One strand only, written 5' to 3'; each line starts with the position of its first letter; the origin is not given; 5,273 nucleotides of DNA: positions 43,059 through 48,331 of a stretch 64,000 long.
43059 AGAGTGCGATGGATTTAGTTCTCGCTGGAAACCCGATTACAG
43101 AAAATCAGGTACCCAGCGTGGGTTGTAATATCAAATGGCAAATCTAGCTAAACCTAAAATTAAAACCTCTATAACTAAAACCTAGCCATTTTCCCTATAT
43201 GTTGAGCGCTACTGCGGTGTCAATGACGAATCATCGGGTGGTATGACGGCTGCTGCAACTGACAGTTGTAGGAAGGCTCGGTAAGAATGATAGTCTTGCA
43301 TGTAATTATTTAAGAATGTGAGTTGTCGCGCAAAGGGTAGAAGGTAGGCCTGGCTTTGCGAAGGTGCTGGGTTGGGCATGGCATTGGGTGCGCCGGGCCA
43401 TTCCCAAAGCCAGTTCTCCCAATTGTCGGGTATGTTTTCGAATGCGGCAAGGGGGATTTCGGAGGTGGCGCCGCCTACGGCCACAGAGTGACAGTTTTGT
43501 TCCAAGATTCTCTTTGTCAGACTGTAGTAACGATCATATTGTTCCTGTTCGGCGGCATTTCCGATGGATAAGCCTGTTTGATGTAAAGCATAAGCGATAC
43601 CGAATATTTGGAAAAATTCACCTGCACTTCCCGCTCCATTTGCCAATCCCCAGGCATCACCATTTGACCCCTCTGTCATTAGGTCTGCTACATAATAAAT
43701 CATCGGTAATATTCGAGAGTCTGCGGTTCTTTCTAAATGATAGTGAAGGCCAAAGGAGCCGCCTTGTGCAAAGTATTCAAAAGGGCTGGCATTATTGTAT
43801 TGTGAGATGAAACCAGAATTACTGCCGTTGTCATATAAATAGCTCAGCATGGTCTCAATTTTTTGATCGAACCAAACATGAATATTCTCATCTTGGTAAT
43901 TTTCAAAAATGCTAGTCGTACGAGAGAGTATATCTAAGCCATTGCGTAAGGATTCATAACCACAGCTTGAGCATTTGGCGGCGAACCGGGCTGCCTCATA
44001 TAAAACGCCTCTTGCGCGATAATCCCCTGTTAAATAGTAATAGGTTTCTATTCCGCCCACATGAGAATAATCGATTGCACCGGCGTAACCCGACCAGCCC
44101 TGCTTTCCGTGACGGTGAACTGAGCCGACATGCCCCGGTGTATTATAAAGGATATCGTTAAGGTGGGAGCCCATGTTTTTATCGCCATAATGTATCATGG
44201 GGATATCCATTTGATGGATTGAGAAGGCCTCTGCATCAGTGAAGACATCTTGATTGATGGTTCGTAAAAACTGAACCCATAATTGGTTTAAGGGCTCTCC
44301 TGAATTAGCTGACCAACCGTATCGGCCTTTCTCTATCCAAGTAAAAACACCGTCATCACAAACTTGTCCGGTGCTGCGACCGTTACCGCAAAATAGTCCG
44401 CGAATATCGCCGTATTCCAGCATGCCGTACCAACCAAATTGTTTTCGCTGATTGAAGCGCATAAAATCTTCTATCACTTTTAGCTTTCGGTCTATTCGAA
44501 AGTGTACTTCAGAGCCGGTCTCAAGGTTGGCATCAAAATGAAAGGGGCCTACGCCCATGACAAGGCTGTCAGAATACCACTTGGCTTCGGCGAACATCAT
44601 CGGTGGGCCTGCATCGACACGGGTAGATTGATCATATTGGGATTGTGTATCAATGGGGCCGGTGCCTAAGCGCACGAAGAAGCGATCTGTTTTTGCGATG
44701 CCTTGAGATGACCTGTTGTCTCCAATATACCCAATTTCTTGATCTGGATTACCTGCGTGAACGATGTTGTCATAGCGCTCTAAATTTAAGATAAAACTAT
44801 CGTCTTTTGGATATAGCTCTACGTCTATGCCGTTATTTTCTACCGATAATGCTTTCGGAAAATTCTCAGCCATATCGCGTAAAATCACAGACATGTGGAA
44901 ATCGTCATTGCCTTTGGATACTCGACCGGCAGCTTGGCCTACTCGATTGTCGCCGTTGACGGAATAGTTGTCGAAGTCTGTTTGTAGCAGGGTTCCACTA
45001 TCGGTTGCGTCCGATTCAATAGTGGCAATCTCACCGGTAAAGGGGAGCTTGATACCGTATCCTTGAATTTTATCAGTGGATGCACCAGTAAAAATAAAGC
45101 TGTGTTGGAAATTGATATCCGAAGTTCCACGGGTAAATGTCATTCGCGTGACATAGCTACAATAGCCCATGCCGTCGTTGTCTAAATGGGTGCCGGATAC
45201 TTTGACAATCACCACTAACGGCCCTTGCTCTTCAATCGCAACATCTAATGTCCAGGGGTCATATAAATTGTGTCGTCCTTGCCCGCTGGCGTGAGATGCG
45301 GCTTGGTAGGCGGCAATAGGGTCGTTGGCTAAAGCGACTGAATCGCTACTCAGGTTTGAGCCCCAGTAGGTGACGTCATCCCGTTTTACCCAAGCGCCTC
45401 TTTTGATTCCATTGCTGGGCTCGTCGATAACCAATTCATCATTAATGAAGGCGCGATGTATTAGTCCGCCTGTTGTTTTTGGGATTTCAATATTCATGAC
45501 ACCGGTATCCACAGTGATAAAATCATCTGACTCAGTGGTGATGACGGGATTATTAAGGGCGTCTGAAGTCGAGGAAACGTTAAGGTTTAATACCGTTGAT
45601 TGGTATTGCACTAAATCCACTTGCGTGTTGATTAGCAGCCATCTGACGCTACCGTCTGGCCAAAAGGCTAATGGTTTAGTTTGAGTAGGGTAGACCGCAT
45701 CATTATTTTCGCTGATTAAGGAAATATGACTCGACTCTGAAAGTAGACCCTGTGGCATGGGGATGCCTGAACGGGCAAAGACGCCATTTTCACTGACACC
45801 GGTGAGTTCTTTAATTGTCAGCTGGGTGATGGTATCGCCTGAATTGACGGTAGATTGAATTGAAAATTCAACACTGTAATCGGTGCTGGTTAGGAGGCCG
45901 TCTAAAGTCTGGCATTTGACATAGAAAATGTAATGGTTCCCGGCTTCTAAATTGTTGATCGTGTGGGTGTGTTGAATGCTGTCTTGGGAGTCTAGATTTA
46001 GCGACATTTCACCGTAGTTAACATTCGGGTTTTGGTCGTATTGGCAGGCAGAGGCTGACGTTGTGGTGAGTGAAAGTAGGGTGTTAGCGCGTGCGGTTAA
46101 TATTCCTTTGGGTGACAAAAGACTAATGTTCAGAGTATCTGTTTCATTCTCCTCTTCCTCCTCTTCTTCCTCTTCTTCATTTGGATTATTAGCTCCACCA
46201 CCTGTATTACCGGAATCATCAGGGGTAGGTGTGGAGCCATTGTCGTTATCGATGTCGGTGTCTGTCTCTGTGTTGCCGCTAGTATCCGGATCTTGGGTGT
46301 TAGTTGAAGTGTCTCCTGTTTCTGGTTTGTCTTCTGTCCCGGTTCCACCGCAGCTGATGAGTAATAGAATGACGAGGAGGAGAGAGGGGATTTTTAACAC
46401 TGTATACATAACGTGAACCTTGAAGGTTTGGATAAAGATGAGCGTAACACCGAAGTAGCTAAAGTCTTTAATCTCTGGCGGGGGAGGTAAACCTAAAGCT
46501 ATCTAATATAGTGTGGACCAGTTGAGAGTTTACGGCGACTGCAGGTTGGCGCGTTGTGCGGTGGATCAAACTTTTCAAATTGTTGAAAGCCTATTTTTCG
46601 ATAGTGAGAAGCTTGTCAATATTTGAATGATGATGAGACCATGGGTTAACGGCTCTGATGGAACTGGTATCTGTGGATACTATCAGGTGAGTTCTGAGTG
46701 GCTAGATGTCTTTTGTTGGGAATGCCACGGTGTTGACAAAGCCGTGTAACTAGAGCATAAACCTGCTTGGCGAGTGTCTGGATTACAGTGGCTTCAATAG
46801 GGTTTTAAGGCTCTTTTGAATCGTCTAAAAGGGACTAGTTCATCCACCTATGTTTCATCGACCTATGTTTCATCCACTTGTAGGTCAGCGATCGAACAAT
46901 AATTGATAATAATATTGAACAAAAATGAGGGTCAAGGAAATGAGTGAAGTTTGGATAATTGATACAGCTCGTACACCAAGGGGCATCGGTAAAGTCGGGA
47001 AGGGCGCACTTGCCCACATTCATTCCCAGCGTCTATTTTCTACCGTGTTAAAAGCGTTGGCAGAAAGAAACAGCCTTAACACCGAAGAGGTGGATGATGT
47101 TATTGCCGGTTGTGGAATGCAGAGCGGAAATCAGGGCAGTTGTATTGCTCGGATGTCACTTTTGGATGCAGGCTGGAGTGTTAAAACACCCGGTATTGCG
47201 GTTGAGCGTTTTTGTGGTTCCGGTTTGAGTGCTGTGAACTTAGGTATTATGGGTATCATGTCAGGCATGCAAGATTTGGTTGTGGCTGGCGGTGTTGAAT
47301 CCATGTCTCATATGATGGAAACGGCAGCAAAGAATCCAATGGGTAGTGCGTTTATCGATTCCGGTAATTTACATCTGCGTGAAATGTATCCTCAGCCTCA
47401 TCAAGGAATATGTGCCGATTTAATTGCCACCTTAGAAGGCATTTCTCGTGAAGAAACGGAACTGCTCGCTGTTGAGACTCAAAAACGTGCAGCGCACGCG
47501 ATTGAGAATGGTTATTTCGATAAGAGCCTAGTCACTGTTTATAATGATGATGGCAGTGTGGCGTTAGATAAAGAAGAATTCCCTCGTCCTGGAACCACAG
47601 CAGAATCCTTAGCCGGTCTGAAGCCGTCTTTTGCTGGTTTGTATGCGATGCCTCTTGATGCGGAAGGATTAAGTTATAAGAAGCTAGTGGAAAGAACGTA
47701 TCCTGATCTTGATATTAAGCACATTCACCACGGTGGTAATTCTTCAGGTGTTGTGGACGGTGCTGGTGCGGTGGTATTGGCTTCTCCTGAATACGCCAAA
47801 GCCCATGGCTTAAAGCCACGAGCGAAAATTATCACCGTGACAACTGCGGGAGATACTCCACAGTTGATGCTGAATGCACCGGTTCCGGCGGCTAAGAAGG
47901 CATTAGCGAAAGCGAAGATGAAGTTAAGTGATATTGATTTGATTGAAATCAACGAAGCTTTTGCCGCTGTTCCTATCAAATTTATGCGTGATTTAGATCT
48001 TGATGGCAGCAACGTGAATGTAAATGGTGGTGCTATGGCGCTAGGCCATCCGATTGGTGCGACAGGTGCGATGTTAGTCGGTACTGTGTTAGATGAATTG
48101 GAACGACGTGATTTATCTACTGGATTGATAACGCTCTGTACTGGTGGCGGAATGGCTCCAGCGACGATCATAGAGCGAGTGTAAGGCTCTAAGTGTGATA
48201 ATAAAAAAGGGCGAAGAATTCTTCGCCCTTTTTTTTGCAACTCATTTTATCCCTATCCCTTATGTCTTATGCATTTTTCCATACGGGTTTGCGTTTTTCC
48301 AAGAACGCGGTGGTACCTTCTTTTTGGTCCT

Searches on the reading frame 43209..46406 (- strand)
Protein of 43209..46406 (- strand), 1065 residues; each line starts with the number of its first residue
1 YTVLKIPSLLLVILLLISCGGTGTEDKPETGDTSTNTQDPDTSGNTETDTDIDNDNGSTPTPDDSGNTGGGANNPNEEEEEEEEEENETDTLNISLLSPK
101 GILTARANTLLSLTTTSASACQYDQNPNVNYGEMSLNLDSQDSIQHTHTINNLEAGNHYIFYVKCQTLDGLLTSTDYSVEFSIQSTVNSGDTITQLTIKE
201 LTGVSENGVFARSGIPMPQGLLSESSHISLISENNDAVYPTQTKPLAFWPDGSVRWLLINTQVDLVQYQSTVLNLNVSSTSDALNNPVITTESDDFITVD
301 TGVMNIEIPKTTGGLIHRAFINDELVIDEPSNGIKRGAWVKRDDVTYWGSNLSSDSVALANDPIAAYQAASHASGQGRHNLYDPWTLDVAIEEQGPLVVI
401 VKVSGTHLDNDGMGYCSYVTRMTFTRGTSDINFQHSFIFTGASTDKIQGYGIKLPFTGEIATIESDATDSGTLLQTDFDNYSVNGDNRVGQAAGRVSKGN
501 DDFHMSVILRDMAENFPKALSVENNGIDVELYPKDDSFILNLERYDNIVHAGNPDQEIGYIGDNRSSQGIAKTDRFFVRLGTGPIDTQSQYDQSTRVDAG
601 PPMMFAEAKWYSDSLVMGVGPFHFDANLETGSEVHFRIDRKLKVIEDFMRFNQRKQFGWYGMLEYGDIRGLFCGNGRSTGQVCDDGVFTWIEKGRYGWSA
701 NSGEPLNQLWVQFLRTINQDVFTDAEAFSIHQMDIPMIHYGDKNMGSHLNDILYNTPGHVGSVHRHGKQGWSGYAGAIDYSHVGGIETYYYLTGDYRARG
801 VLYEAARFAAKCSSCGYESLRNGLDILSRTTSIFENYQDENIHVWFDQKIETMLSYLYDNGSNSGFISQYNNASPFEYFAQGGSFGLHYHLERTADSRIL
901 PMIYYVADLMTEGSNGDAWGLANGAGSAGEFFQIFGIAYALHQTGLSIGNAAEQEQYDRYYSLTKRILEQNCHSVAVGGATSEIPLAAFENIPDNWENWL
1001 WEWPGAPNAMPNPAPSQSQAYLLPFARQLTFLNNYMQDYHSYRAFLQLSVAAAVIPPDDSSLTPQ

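Call 53: search_protein_families(library=pfam, proteins=[window:43209-46406:-], max_evalue=0.001)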
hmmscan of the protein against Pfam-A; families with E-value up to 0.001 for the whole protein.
window:43209-46406:- (1065 aa): 3 families
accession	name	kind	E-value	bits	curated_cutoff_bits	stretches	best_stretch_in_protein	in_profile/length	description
PF21345.3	PcRGLX_2nd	-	1.9e-10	40.7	23.5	1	290-454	3-140/360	PcRGLX-like protein central beta sandwich domain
PF19501.5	PcRGLX_1st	-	1.8e-09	37.7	22.1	1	213-257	21-64/83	PcRGLX-like N-terminal RIFT barrel domain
PF21346.3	PcRGLX_3rd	-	2.2e-09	37.5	23.8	1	601-807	1-175/411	PcRGLX-like protein C-terminal alpha/alpha toroid domain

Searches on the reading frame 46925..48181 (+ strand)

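Call 53: search_protein_families(library=pfam, proteins=[window:46925-48181:+], max_evalue=0.001)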
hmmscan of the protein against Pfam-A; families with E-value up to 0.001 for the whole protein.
window:46925-48181:+ (419 aa): 4 families
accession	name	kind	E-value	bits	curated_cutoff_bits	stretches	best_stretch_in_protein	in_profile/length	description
PF00108.29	Thiolase_N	-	3.6e-49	167.9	26.4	1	9-237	1-234/260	Thiolase, N-terminal domain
PF02803.24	Thiolase_C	-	3.6e-41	140.1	27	1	296-418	1-123/123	Thiolase, C-terminal domain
PF22691.2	Thiolase_C_1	-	1.2e-06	28.7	28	1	310-359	11-60/144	Thiolase C-terminal domain-like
PF00109.32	ketoacyl-synt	-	5.9e-06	26.5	20.8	1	85-145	162-221/252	Beta-ketoacyl synthase, N-terminal domain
